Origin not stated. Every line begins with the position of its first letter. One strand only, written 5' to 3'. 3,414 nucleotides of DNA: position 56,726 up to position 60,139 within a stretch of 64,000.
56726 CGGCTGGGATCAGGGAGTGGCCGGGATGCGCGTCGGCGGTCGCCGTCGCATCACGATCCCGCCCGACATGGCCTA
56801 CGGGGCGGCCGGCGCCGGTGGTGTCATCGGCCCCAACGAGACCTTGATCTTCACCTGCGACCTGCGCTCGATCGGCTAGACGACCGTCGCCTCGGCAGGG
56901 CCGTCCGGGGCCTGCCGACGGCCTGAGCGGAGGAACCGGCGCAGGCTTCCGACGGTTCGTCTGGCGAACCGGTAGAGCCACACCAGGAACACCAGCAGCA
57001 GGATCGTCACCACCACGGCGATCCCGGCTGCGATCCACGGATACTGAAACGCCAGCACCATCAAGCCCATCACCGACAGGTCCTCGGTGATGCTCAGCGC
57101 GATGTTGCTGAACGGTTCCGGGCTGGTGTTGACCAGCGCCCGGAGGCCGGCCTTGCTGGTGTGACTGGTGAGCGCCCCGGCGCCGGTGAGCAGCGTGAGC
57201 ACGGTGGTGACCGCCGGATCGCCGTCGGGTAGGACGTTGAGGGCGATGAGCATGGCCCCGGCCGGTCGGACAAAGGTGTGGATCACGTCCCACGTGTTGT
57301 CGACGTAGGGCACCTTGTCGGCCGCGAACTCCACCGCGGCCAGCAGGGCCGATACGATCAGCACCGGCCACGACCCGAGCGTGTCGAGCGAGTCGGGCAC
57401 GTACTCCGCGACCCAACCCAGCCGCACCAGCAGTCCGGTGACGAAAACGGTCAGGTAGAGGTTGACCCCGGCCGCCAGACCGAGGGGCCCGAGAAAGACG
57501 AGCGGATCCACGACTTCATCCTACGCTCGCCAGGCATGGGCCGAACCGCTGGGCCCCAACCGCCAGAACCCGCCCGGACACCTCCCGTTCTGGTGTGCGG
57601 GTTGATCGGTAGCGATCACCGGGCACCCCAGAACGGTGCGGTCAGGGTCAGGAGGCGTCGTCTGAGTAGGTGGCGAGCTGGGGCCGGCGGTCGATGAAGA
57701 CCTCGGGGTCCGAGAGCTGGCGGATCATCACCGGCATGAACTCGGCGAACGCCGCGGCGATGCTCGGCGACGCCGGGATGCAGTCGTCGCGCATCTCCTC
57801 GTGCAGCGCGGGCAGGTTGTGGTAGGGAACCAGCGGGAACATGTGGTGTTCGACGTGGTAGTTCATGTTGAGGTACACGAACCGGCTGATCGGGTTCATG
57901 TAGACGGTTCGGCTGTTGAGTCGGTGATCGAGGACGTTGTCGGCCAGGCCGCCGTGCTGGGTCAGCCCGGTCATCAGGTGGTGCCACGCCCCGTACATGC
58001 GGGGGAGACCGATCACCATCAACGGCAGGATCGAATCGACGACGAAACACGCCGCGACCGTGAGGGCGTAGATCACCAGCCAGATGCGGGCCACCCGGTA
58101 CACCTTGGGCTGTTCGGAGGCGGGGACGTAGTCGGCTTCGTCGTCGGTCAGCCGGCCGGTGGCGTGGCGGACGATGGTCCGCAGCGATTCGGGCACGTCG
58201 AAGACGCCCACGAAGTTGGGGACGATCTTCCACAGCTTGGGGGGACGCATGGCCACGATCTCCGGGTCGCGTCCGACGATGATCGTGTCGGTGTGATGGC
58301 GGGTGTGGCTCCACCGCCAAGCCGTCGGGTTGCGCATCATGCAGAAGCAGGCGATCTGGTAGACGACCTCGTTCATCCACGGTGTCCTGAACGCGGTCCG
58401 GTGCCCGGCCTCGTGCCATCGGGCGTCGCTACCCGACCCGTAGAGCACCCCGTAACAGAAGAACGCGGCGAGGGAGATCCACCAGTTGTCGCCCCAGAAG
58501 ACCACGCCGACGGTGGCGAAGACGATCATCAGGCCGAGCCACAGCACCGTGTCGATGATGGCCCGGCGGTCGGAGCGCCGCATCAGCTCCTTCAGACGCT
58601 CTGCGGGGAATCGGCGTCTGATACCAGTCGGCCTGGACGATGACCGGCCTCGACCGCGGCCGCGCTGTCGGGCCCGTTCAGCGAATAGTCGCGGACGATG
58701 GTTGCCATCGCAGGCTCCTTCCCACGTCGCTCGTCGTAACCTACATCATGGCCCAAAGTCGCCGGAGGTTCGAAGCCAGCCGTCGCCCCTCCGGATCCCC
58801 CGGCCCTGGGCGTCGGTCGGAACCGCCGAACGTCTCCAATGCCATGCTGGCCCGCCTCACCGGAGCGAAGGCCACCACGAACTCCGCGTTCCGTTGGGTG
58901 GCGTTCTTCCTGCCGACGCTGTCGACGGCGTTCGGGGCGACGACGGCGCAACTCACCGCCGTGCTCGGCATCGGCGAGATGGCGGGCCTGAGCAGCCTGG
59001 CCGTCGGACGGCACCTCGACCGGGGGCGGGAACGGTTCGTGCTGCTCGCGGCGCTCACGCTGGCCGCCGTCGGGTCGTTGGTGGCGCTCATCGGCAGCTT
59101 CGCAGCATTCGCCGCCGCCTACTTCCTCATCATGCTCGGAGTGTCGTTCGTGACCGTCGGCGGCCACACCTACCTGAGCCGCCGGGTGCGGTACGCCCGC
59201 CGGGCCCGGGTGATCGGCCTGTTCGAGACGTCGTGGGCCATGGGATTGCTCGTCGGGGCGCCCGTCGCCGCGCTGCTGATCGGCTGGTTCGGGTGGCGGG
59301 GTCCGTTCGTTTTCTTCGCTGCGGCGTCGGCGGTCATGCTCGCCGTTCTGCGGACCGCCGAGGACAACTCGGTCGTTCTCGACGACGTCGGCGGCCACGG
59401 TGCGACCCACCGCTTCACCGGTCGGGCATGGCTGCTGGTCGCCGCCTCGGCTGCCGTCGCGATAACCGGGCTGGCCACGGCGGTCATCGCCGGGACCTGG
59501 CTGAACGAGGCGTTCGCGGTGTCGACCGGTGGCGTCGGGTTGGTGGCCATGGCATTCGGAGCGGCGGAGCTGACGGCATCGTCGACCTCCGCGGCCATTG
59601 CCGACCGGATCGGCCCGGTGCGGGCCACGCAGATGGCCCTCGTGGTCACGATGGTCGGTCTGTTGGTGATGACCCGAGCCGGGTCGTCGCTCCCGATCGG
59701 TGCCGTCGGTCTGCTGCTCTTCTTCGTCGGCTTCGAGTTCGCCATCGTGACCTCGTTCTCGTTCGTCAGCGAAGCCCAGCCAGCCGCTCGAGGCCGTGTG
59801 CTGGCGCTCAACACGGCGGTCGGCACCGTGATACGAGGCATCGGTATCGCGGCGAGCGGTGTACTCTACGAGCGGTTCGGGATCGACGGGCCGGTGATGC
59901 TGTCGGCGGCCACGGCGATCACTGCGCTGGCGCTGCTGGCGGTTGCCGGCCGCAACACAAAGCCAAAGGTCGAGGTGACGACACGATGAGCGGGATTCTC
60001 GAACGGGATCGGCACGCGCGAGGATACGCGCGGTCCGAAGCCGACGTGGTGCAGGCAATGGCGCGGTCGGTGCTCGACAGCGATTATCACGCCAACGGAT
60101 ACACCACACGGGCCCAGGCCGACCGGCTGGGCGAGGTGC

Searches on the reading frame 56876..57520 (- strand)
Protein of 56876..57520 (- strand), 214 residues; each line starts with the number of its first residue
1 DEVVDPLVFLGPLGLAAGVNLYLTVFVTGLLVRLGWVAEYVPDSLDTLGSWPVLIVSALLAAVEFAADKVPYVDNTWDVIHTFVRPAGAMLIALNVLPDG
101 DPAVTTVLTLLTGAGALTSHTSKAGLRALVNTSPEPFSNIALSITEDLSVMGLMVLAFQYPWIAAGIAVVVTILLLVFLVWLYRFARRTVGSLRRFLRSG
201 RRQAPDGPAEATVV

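Call 23: search_protein_families(library=pfam, proteins=[window:56876-57520:-], max_evalue=0.001)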
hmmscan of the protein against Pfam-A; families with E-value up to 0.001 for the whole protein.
window:56876-57520:- (214 aa): 1 family
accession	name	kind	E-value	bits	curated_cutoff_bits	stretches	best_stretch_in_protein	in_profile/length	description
PF13548.11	DUF4126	-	1.4e-45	155.6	27.5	1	13-178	7-172/175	Domain of unknown function (DUF4126)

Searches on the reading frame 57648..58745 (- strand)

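Call 24: search_protein_families(library=pfam, proteins=[window:57648-58745:-], max_evalue=0.001)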
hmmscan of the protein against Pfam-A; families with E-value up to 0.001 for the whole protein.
window:57648-58745:- (365 aa): 1 family
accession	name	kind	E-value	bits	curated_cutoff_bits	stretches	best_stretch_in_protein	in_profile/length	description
PF00487.30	FA_desaturase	-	4.1e-37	128.8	29.7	1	88-324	3-244/253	Fatty acid desaturase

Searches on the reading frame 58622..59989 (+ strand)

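Call 24: search_protein_families(library=pfam, proteins=[window:58622-59989:+], max_evalue=0.001)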
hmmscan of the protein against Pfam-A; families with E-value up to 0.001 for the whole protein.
window:58622-59989:+ (455 aa): 1 family
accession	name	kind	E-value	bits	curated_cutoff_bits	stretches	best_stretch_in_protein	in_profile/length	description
PF07690.21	MFS_1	-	2.2e-27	96.4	33.4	2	92-281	14-218/347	Major Facilitator Superfamily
